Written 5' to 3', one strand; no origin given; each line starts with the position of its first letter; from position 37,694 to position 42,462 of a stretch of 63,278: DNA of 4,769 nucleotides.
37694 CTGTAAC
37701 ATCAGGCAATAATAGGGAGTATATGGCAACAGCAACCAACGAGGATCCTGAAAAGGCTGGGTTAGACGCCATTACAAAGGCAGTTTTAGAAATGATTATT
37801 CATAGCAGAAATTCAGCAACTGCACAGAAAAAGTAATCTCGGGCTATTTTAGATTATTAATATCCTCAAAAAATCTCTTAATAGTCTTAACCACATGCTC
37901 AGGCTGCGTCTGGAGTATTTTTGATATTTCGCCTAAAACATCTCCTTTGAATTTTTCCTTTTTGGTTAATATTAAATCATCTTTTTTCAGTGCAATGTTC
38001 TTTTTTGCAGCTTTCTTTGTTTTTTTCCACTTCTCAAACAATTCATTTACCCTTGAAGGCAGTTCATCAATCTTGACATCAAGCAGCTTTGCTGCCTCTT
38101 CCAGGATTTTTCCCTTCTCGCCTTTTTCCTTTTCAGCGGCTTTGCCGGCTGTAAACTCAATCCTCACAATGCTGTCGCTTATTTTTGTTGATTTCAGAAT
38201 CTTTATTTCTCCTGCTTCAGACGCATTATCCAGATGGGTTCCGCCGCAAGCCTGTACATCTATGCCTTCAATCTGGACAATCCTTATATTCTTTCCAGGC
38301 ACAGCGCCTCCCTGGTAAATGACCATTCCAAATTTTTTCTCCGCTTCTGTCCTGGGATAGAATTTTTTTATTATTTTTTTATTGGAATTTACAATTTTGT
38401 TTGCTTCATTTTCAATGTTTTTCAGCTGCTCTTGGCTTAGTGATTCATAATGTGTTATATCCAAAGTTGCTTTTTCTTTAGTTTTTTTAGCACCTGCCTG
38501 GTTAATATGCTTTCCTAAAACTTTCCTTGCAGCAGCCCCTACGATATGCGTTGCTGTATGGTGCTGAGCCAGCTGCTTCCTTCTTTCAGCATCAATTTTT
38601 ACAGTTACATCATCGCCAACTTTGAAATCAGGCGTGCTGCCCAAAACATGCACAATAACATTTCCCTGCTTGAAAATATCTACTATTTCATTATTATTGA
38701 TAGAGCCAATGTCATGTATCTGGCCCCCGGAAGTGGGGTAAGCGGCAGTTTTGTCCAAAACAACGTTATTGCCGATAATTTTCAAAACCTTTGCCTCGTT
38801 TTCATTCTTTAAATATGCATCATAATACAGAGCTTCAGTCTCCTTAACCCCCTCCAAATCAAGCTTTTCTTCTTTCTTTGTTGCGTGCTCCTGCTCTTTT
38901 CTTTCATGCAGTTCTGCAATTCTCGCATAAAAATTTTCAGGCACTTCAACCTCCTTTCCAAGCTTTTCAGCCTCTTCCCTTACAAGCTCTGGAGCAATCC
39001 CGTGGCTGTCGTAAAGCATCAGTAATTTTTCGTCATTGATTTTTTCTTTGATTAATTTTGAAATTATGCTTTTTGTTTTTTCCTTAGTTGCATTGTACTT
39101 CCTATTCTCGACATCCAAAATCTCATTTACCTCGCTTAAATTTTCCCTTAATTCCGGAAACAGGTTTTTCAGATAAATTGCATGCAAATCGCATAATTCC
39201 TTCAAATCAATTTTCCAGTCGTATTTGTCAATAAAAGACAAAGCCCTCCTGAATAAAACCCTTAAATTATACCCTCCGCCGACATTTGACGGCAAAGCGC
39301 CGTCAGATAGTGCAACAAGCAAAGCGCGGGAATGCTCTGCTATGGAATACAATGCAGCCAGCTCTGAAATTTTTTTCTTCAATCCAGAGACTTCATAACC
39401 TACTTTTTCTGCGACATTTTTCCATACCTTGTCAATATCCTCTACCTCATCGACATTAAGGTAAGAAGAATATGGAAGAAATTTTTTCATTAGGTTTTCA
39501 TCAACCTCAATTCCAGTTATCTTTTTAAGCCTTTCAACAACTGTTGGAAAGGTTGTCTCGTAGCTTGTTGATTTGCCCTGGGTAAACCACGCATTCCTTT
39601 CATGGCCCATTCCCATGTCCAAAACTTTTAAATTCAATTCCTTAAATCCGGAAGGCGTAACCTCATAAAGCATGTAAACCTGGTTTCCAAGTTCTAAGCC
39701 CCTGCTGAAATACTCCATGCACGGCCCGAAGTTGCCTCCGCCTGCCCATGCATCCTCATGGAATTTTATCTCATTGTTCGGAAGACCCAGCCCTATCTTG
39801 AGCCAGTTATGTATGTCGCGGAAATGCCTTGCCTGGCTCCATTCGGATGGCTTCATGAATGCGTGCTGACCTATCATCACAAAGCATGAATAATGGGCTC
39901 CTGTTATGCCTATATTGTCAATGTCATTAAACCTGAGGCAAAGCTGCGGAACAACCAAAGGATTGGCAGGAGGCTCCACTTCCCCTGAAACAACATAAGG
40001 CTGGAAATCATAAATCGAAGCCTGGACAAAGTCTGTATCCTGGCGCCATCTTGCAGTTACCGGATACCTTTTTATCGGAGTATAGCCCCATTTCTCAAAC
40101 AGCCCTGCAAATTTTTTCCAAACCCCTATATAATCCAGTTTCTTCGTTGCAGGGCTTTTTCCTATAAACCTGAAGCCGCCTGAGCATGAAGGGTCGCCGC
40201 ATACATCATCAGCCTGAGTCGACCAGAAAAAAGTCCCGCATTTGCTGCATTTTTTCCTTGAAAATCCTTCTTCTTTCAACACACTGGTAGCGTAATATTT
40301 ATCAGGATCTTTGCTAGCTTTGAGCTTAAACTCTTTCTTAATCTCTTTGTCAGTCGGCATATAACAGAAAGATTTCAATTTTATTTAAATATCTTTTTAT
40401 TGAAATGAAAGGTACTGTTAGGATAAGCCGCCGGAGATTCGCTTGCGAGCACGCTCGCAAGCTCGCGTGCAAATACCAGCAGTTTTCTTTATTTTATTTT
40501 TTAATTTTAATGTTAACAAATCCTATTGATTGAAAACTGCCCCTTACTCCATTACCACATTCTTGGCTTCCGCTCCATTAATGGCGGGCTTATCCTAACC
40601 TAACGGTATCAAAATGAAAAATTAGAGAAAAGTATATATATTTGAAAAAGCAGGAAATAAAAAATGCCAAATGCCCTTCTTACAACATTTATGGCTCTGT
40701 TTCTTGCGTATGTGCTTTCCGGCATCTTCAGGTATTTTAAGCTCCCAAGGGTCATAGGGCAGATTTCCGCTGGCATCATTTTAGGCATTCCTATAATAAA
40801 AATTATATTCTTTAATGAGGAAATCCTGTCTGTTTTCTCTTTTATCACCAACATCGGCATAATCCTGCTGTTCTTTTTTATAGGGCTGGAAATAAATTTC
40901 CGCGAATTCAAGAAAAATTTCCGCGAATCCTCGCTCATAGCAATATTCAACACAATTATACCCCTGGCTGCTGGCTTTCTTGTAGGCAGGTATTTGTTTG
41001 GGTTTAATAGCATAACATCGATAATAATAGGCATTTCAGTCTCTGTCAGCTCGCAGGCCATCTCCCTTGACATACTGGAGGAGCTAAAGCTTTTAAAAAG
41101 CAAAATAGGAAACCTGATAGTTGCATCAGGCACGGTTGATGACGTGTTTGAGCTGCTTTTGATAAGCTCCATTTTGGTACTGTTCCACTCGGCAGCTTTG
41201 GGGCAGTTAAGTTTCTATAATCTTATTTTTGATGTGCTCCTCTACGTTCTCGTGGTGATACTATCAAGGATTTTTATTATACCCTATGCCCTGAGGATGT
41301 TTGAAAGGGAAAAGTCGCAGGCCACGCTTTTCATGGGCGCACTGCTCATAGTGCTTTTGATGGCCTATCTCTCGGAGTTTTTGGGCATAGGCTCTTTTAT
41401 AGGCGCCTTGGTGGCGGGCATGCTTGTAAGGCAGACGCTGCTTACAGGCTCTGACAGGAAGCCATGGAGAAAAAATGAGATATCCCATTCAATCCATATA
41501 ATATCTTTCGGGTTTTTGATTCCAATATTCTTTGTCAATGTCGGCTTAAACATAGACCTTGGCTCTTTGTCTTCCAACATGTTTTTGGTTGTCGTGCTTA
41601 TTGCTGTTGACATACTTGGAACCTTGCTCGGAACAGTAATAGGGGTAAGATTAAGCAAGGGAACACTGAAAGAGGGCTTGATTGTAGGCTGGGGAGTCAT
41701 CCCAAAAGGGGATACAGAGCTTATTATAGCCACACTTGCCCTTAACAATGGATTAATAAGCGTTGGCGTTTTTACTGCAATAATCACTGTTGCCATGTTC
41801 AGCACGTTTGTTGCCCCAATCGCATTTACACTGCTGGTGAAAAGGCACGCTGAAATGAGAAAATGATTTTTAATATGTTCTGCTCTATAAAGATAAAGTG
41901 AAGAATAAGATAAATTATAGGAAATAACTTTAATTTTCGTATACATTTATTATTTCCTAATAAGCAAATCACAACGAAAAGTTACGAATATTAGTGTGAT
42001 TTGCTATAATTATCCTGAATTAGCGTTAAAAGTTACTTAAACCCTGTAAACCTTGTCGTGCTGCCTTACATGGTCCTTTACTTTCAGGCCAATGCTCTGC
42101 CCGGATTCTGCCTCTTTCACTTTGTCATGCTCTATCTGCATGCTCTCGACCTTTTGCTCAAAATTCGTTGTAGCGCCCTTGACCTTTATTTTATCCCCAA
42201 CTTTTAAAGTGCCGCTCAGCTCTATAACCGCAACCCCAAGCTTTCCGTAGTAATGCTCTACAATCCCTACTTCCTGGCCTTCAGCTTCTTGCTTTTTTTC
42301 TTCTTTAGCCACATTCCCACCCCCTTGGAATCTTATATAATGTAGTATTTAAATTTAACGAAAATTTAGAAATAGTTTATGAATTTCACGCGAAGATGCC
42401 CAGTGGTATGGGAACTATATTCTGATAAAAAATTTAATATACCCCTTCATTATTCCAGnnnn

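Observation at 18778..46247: Five-copy family of ~80-nt pseudoknot elements downstream of genes, with compensatory base changes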

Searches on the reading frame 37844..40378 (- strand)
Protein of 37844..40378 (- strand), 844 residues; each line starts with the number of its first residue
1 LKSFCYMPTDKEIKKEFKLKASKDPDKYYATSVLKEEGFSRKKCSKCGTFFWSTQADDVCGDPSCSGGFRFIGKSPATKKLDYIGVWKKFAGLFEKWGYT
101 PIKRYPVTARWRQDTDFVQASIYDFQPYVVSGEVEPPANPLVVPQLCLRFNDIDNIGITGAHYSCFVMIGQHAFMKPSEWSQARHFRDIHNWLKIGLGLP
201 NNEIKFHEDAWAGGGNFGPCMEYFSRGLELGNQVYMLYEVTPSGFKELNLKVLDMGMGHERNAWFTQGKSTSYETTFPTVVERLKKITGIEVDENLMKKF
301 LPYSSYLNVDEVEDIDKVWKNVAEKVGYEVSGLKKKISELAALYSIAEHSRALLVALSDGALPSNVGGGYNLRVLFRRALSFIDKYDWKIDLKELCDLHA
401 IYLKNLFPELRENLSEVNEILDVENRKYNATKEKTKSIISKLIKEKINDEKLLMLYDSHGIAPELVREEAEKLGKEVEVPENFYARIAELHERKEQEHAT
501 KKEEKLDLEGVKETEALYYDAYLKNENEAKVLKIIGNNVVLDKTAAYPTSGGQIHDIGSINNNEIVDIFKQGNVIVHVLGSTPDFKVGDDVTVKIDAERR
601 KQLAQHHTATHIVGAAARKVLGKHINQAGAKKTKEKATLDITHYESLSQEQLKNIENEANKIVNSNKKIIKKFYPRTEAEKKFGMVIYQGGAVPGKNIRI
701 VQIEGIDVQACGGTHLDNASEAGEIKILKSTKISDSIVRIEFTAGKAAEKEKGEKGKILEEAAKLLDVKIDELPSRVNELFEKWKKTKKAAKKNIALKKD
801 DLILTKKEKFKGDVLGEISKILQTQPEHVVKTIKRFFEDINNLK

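Call 10: search_protein_families(library=pfam, proteins=[window:37844-40378:-])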
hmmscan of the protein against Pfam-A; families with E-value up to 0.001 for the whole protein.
window:37844-40378:- (844 aa): 2 families
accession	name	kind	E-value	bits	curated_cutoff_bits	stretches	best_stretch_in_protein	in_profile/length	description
PF01411.24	tRNA-synt_2c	-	3.3e-84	283.8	30.3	1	88-599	4-552/552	tRNA synthetases class II (A)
PF07973.19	tRNA_SAD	-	1.6e-13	50.8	24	1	698-741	1-44/44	Threonyl and Alanyl tRNA synthetase second additional domain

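Call 14: find_related_loci(query=window:37844-40378:-, collection=genome_contigs, flank=10000)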
Query window:37844-40378:- (844 aa) in genome_contigs; peptide patterns used: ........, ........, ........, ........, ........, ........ (x = any residue, [..] = any of these).
277 stretches matched a pattern; 166 encode a relative of the query (tblastn E <= 1e-3); the best 80 are kept; 80 distinct loci.
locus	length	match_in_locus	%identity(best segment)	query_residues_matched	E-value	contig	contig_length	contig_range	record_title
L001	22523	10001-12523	81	4-844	0e+0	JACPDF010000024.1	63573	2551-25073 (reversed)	MAG: Candidatus Woesearchaeota archaeon isolate NC_groundwater_302_Ag_B-0.1um_38_13 S7_GD2017_3_B1_scaffold_230, whole g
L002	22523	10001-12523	79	4-844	0e+0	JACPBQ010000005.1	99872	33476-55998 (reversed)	MAG: Candidatus Woesearchaeota archaeon isolate NC_groundwater_261_Ag_S-0.2um_40_15 S5_GD2017_2_S2_scaffold_165, whole g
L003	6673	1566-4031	79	4-840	0e+0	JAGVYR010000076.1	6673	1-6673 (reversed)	Candidatus Woesearchaeota archaeon isolate RIFCSPHIGHO2_02_FULL_44_15 rifcsphigho2_02_scaffold_61148, whole genome shotg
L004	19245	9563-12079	79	6-844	0e+0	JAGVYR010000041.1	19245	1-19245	Candidatus Woesearchaeota archaeon isolate RIFCSPHIGHO2_02_FULL_44_15 rifcsphigho2_02_scaffold_14730, whole genome shotg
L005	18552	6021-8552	73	1-844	0e+0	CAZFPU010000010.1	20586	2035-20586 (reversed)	MAG TPA_asm: uncultured Methanosarcinales archaeon isolate binchicken_co248_65 genome assembly, contig: NODE_2706_length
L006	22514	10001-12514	73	7-844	0e+0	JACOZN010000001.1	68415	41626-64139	MAG: Candidatus Woesearchaeota archaeon isolate NC_groundwater_206_Ag_S-0.1um_41_17 S4_GD2017_2_S1_scaffold_1042, whole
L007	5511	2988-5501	73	7-844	0e+0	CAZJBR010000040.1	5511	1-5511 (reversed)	MAG TPA_asm: uncultured Methanosarcinales archaeon isolate binchicken_co38_212 genome assembly, contig: NODE_31027_lengt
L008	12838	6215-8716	73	4-837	0e+0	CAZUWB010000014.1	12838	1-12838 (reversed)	MAG TPA_asm: uncultured Methanosarcinales archaeon isolate binchicken_co125_976 genome assembly, contig: NODE_9926_lengt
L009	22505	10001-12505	72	6-840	0e+0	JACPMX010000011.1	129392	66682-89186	MAG: Candidatus Woesearchaeota archaeon isolate NC_groundwater_560_Ag_S-0.1um_42_26 S35_SO-1_scaffold_288089, whole geno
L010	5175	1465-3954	73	6-842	0e+0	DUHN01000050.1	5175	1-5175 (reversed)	MAG TPA_asm: Candidatus Woesearchaeota archaeon isolate UBA12027 contig_51795, whole genome shotgun sequence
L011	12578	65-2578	72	7-844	0e+0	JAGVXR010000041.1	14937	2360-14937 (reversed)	Candidatus Woesearchaeota archaeon isolate RIFCSPHIGHO2_01_FULL_38_11 rifcsphigho2_01_scaffold_9689, whole genome shotgu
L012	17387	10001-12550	71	5-840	0e+0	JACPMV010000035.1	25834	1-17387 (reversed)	MAG: Candidatus Woesearchaeota archaeon isolate NC_groundwater_558_Ag_S-0.1um_40_20 S35_SO-1_scaffold_268017, whole geno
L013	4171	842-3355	71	5-842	0e+0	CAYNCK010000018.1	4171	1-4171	MAG TPA_asm: uncultured Methanosarcinales archaeon isolate binchicken_co203_103 genome assembly, contig: k141_90261, who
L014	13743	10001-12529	70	4-844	0e+0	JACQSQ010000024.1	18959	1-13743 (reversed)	MAG: Candidatus Woesearchaeota archaeon isolate NC_groundwater_1389_Ag_S-0.2um_39_97 S_p2_S4_coassembly_k141_993870, who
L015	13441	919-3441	71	4-844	0e+0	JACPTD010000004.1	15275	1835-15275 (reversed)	MAG: Candidatus Woesearchaeota archaeon isolate NC_groundwater_723_Ag_S-0.2um_38_8 S36_SO-2_scaffold_75158, whole genome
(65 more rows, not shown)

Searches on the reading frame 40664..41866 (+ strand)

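Call 54: search_protein_families(library=pfam, proteins=[window:40664-41866:+], max_evalue=0.001)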
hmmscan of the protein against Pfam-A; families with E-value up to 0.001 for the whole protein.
window:40664-41866:+ (400 aa): 1 family
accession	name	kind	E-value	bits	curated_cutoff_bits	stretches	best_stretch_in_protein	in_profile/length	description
PF00999.27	Na_H_Exchanger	-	1.1e-56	192.8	26.2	1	13-393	5-374/375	Sodium/hydrogen exchanger, transmembrane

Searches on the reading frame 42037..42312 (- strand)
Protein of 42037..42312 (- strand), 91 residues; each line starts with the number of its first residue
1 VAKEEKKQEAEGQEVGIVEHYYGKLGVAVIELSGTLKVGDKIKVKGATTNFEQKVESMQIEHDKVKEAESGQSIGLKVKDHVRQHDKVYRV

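Call 54: search_protein_families(library=pfam, proteins=[window:42037-42312:-], max_evalue=0.001)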
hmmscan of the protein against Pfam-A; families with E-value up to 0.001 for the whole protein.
window:42037-42312:- (91 aa): 2 families
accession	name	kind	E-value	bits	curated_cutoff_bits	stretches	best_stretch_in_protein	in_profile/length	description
PF03144.31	GTP_EFTU_D2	-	2.9e-08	34.5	30.3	1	32-79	9-59/73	Elongation factor Tu domain 2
PF16325.11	Peptidase_U32_C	-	6.4e-05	23.5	28.2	1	15-82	6-76/83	Peptidase family U32 C-terminal domain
